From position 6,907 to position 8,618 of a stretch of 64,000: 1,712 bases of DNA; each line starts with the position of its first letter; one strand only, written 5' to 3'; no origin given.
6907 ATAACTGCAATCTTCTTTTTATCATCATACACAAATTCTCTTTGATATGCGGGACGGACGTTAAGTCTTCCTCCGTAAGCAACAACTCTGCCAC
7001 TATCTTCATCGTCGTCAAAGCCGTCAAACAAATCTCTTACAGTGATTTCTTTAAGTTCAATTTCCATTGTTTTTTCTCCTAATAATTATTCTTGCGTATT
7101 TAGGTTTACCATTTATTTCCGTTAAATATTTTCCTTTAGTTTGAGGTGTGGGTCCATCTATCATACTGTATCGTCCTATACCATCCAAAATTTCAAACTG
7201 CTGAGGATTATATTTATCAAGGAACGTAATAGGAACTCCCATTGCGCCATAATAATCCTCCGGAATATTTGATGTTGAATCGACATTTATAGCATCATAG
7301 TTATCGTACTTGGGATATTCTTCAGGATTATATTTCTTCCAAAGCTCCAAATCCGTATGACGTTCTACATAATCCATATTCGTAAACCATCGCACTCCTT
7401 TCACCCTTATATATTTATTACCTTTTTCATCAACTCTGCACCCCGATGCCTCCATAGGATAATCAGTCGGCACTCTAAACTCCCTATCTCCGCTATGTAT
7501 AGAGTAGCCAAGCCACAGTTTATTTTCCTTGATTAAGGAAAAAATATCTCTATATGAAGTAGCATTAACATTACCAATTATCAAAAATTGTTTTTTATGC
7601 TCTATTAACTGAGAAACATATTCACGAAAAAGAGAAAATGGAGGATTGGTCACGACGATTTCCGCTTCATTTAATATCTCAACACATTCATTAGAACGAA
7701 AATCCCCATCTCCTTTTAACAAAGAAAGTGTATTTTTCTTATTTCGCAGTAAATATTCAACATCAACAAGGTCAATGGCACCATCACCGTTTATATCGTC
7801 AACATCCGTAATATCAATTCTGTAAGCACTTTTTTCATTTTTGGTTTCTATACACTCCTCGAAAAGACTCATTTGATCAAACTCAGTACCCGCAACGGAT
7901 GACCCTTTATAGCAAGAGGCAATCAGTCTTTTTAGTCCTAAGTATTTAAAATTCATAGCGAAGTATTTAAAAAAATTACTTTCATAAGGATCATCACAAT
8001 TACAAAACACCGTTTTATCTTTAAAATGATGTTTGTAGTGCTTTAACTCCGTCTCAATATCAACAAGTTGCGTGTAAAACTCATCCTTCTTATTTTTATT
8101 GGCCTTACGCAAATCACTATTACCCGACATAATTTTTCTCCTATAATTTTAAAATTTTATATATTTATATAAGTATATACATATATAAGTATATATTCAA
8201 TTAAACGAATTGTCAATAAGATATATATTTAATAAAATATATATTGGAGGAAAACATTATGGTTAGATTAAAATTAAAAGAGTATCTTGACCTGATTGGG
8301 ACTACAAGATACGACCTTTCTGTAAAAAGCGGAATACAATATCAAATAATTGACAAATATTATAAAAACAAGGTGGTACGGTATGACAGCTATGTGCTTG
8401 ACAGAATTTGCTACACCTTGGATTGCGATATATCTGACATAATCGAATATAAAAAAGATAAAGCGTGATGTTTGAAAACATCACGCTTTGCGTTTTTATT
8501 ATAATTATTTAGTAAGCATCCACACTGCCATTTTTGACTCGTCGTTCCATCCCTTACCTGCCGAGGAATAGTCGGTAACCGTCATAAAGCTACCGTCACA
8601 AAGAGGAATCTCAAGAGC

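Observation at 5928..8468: Controller-HTH / m6A methyltransferase / DUF262-HNH nuclease: an R-M-like module whose nuclease comes from a family usually seen as modification-dependent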

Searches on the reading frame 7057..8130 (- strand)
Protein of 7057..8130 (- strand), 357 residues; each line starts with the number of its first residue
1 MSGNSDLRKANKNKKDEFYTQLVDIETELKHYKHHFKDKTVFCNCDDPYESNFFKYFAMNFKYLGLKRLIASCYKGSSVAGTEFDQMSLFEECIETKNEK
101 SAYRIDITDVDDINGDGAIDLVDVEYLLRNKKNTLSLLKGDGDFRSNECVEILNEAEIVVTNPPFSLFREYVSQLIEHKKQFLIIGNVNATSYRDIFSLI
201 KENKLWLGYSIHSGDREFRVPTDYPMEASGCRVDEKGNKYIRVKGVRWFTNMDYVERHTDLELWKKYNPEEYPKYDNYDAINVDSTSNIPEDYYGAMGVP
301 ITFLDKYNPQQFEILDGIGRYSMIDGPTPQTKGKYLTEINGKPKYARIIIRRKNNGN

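Call 3: search_protein_families(library=pfam, proteins=[window:7057-8130:-], max_evalue=0.01)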
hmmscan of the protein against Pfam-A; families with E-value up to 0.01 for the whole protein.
window:7057-8130:- (357 aa): 1 family
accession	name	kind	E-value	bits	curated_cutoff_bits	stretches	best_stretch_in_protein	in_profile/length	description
PF13651.11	EcoRI_methylase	-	1.9e-147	491.5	26.4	1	7-353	2-345/345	Adenine-specific methyltransferase EcoRI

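Call 4: search_protein_families(library=padloc, proteins=[window:7057-8130:-], max_evalue=0.01)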
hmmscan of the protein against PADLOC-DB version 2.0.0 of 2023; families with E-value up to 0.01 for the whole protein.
window:7057-8130:- (357 aa): 1 family
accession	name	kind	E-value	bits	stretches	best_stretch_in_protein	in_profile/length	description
PDLC03297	MTase_II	-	1.3e-127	423.8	1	4-355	7-330/332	Type II methyltransferase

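Call 5: search_protein_families(library=ncbifam, proteins=[window:7057-8130:-], max_evalue=0.01)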
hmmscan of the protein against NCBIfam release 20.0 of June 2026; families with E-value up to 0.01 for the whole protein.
window:7057-8130:- (357 aa): 0 families

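Call 7: search_solved_structures(query=window:7057-8130:-, max_evalue=0.01)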
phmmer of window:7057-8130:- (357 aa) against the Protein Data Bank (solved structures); distinct sequences matched with E-value up to 0.01: 0.

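Call 44: search_protein_families(library=phrogs, proteins=[window:7057-8130:-], max_evalue=0.001)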
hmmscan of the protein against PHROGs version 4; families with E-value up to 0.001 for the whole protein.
window:7057-8130:- (357 aa): 1 family
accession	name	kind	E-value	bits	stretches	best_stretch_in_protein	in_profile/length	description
phrog_799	-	other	2.5e-05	24.6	0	140-182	271-312/458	DNA methyltransferase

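Call 54: search_dna_similar(query=window:7057-8130:-, collection=plasmids, mode=protein, max_rows=60, rows=spread)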
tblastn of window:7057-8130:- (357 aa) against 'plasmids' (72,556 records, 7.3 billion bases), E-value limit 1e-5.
Records with a match: 80; places in all: 86; records where one place covers at least 80% of the query: 65.
Best place of each record, by identity: 60-80% 3; <60% 77.
By first word of the organism name: Enterococcus 12; Lactiplantibacillus 9; Escherichia 6; Raoultella 4; Variovorax 3; Klebsiella 3; Rhodococcus 3; Leuconostoc 3; Apilactobacillus 3; Limosilactobacillus 3; and 25 more.
By predicted mobility (MOB-suite, as given by PLSDB): non-mobilizable 36; mobilizable 30; conjugative 14.
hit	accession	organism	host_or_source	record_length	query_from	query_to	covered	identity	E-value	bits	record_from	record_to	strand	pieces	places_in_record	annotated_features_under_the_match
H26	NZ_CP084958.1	Sulfitobacter indolifex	cell culture,Seawater from the North ...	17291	4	350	97%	54.7%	7e-116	376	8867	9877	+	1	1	adenine-specific methyltransferase EcoRI family protein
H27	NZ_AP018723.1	Thiomicrorhabdus aquaedulcis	-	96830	2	354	99%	52.2%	7e-103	339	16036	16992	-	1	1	none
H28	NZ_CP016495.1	Lactiplantibacillus pentosus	bacteria,olive fermentation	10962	1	353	99%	50.7%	5e-101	333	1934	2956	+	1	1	adenine-specific methyltransferase EcoRI family protein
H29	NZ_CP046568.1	Dietzia sp. DQ12-45-1b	product water from oilfield,product ...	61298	1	353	99%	49.6%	2e-113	369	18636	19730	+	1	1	adenine-specific methyltransferase EcoRI family protein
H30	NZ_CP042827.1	Ruania zhangjianzhongii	bat,pure culture,feces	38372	1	352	99%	48.8%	1e-110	361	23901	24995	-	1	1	adenine-specific methyltransferase EcoRI family protein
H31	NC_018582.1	Gordonia sp. KTR9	-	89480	2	353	99%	48.5%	4e-106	348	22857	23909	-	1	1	adenine-specific methyltransferase EcoRI family protein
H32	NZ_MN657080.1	Psychrobacter sp.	-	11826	3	354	99%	48.4%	1e-102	338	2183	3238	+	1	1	type II toxin-antitoxin system RelB/DinJ family antitoxin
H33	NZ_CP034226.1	Ligilactobacillus agilis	Chicken,Mixed culture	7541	1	352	99%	47.9%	2e-91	305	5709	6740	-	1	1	adenine-specific methyltransferase EcoRI family protein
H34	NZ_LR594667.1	Variovorax sp. SRS16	linuron-contaminated soil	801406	2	353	99%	47.7%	8e-92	307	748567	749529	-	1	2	adenine-specific methyltransferase EcoRI family protein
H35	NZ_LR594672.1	Variovorax sp. PBL-E5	linuron-contaminated soil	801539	2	353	99%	47.7%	8e-92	307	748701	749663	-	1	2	adenine-specific methyltransferase EcoRI family protein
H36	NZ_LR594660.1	Variovorax sp. PBL-H6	linuron-contaminated soil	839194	2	353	99%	47.7%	8e-92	307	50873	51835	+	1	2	adenine-specific methyltransferase EcoRI family protein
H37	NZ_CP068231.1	Aeromonas caviae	combined sewer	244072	4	354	98%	46.8%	3e-88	296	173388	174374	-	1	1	adenine-specific methyltransferase EcoRI family protein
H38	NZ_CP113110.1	Staphylococcus rostri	Sus scrofa,Anus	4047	2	353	99%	46.6%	6e-93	308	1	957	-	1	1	none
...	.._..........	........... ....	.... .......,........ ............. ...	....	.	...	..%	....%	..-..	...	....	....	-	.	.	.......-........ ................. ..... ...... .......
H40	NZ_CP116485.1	Escherichia coli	Homo sapiens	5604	2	353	99%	46.0%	4e-89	299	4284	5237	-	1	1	adenine-specific methyltransferase EcoRI family protein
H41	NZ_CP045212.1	Escherichia coli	Ground beef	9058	2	353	99%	46.0%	4e-89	299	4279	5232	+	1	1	adenine-specific methyltransferase EcoRI family protein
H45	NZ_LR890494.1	Klebsiella pneumoniae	Homo sapiens,urine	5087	16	353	95%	47.4%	1e-83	283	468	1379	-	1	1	adenine-specific methyltransferase EcoRI family protein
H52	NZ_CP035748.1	Leuconostoc mesenteroides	cell culture,food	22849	2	353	99%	42.8%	5e-80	273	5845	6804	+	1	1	adenine-specific methyltransferase EcoRI family protein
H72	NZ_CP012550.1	Campylobacter sp. RM16187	dog,cell culture,oral swab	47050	1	353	99%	35.0%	9e-56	203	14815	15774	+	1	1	adenine-specific methyltransferase EcoRI family protein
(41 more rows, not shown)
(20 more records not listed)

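Call 55: get_annotated_region(hit=H41, flank=3000)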
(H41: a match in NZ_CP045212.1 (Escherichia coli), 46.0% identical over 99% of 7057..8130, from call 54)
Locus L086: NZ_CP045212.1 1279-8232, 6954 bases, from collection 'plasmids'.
description: Escherichia coli strain 4 plasmid pCol-4, complete sequence
organism: Escherichia coli (NCBI taxid 562)
taxonomy: Bacteria; Pseudomonadota; Gammaproteobacteria; Enterobacterales; Enterobacteriaceae; Escherichia; Escherichia coli
host: -; source: Ground beef; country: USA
typing (MOB-suite, as given by PLSDB): mobilizable; replicon rep_cluster_2350; relaxase MOBP
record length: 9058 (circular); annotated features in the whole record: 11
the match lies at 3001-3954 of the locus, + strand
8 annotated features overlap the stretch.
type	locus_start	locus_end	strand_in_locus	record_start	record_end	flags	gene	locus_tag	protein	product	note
CDS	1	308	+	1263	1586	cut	-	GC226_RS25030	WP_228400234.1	MobC family plasmid mobilization relaxosome protein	-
CDS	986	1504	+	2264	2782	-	-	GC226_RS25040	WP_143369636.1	MbeB family mobilization protein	-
CDS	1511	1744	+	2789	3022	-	-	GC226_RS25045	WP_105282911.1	MbeD family mobilization/exclusion protein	-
CDS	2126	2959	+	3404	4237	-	-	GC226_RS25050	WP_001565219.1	type-2 restriction enzyme EcoRI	-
CDS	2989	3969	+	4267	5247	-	-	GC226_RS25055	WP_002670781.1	adenine-specific methyltransferase EcoRI family protein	-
CDS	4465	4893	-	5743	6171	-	-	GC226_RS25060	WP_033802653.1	Exc2 family lipoprotein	-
CDS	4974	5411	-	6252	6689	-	-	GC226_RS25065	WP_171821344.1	entry exclusion protein 1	-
CDS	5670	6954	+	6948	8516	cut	cea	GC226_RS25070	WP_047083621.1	pore-forming bacteriocin colicin E1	-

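Call 56: get_annotated_region(hit=H45, flank=3000)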
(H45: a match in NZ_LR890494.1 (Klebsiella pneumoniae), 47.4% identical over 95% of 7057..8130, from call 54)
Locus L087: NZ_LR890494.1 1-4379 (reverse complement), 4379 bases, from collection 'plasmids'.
description: Klebsiella pneumoniae strain INF018 isolate INF018 plasmid 2, complete sequence
organism: Klebsiella pneumoniae (NCBI taxid 573)
taxonomy: Bacteria; Pseudomonadota; Gammaproteobacteria; Enterobacterales; Enterobacteriaceae; Klebsiella; Klebsiella pneumoniae
host: -; source: Homo sapiens,urine; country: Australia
typing (MOB-suite, as given by PLSDB): mobilizable; replicon rep_cluster_2335,rep_cluster_2358; relaxase MOBP,MOBP
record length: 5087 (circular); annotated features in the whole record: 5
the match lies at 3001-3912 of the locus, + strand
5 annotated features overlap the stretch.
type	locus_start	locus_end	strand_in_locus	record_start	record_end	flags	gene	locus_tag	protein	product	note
CDS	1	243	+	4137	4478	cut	-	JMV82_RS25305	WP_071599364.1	MobC family plasmid mobilization relaxosome protein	-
CDS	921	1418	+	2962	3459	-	-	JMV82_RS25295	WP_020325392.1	MbeB family mobilization protein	-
CDS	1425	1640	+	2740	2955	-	-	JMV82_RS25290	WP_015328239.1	MbeD family mobilization/exclusion protein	-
CDS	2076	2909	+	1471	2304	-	-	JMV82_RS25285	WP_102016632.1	EcoRI family type II restriction endonuclease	GO:0009307 - DNA restriction-modification system [Evidence IEA]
CDS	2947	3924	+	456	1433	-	-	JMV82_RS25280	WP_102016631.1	adenine-specific methyltransferase EcoRI family protein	-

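Call 57: get_annotated_region(hit=H52, flank=3000)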
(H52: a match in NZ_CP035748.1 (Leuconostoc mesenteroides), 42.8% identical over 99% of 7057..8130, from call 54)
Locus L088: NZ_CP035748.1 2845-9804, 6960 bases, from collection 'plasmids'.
description: Leuconostoc mesenteroides strain SRCM103460 plasmid unnamed2, complete sequence
organism: Leuconostoc mesenteroides (NCBI taxid 1245)
taxonomy: Bacteria; Bacillota; Bacilli; Lactobacillales; Lactobacillaceae; Leuconostoc; Leuconostoc mesenteroides
host: -; source: cell culture,food; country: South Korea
typing (MOB-suite, as given by PLSDB): mobilizable; replicon rep_cluster_589; relaxase MOBV
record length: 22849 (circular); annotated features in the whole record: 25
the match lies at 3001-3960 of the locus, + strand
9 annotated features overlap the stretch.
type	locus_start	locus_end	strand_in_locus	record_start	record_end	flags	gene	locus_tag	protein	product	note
CDS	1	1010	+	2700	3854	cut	-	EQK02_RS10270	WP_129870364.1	RepB family plasmid replication initiator protein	GO:0006270 - DNA replication initiation [Evidence IEA]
CDS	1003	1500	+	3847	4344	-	-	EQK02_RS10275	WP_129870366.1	helix-turn-helix domain-containing protein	-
CDS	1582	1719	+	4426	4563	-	-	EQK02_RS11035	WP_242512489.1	hypothetical protein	-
CDS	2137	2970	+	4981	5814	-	-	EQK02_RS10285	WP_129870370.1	EcoRI family type II restriction endonuclease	GO:0009307 - DNA restriction-modification system [Evidence IEA]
CDS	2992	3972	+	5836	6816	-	-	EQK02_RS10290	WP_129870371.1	adenine-specific methyltransferase EcoRI family protein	-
CDS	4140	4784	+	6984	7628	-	-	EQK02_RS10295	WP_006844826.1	metalloregulator ArsR/SmtB family transcription factor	GO:0006355 - regulation of DNA-templated transcription [Evidence IEA]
CDS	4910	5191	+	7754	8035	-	-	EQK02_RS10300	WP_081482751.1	thioredoxin family protein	-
CDS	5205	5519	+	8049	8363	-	trxA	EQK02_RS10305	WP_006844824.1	thioredoxin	-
CDS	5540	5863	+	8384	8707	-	-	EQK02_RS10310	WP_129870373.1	thioredoxin family protein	-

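Call 58: get_annotated_region(hit=H72, flank=3000)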
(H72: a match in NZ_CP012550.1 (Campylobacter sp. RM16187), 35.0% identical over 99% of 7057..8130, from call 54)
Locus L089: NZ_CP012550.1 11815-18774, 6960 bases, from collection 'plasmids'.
description: Campylobacter sp. RM16187 plasmid p16187MP1, complete sequence
organism: Campylobacter sp. RM16187 (NCBI taxid 1660063)
taxonomy: Bacteria; Campylobacterota; Epsilonproteobacteria; Campylobacterales; Campylobacteraceae; Campylobacter; Campylobacter sp. RM16187
host: -; source: dog,cell culture,oral swab; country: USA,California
typing (MOB-suite, as given by PLSDB): non-mobilizable
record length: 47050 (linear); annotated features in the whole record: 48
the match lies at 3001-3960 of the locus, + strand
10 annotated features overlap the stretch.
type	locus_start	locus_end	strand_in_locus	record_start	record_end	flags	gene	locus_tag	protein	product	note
CDS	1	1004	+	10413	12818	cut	-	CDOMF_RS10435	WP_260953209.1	hypothetical protein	-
CDS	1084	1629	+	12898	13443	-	-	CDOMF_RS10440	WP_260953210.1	hypothetical protein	-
CDS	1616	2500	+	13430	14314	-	-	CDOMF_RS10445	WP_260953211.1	nucleotidyl transferase AbiEii/AbiGii toxin family protein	-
CDS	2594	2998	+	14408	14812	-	-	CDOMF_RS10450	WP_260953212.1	hypothetical protein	-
CDS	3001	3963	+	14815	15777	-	-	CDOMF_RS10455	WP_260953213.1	adenine-specific methyltransferase EcoRI family protein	-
CDS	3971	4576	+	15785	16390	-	-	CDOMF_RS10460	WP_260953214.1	hypothetical protein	-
CDS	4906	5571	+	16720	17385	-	-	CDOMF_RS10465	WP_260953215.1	AAA family ATPase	-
CDS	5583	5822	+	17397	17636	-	-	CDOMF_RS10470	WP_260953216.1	ribbon-helix-helix domain-containing protein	-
CDS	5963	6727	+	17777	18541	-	-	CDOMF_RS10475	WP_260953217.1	hypothetical protein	-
CDS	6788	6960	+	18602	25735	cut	-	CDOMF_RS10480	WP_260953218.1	SNF2-related protein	-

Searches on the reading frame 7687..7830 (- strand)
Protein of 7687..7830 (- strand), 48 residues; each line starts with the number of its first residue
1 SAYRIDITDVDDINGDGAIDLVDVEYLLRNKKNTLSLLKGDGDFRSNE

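Call 84: search_protein_families(library=pfam, proteins=[window:7687-7830:-], max_evalue=10)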
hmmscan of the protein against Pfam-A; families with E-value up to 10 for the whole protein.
seq(48 aa): 2 families
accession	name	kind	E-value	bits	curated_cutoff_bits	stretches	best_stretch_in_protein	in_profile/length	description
PF13651.11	EcoRI_methylase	-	8.5e-07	29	26.4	1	2-48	94-131/345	Adenine-specific methyltransferase EcoRI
PF13517.12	FG-GAP_3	-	0.0027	18.7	26.9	1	12-45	1-30/61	FG-GAP-like repeat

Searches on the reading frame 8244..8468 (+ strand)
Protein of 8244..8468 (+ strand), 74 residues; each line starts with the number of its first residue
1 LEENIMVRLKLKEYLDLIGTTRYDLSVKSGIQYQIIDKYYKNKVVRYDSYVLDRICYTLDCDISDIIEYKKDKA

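Call 3: search_protein_families(library=pfam, proteins=[window:8244-8468:+], max_evalue=0.01)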
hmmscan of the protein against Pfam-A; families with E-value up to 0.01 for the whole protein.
window:8244-8468:+ (74 aa): 1 family
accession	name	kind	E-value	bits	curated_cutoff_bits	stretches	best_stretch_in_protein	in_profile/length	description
PF13443.12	HTH_26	-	9.6e-14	51.8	22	1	10-72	1-63/63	Cro/C1-type HTH DNA-binding domain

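Call 4: search_protein_families(library=padloc, proteins=[window:8244-8468:+], max_evalue=0.01)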
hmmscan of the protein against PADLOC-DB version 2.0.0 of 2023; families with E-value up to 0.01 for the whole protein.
window:8244-8468:+ (74 aa): 0 families

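Call 5: search_protein_families(library=ncbifam, proteins=[window:8244-8468:+], max_evalue=0.01)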
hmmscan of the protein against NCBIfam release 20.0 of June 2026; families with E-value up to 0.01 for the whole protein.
window:8244-8468:+ (74 aa): 1 family
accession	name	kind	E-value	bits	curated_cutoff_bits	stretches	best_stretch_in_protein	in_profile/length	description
NF000090.1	trans_reg_VanU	equivalog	0.0083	16.3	150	0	30-68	27-63/75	glycopeptide resistance transcriptional regulator VanU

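Call 44: search_protein_families(library=phrogs, proteins=[window:8259-8468:+], max_evalue=0.001)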
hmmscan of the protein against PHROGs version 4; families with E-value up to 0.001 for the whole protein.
window:8259-8468:+ (69 aa): 0 families
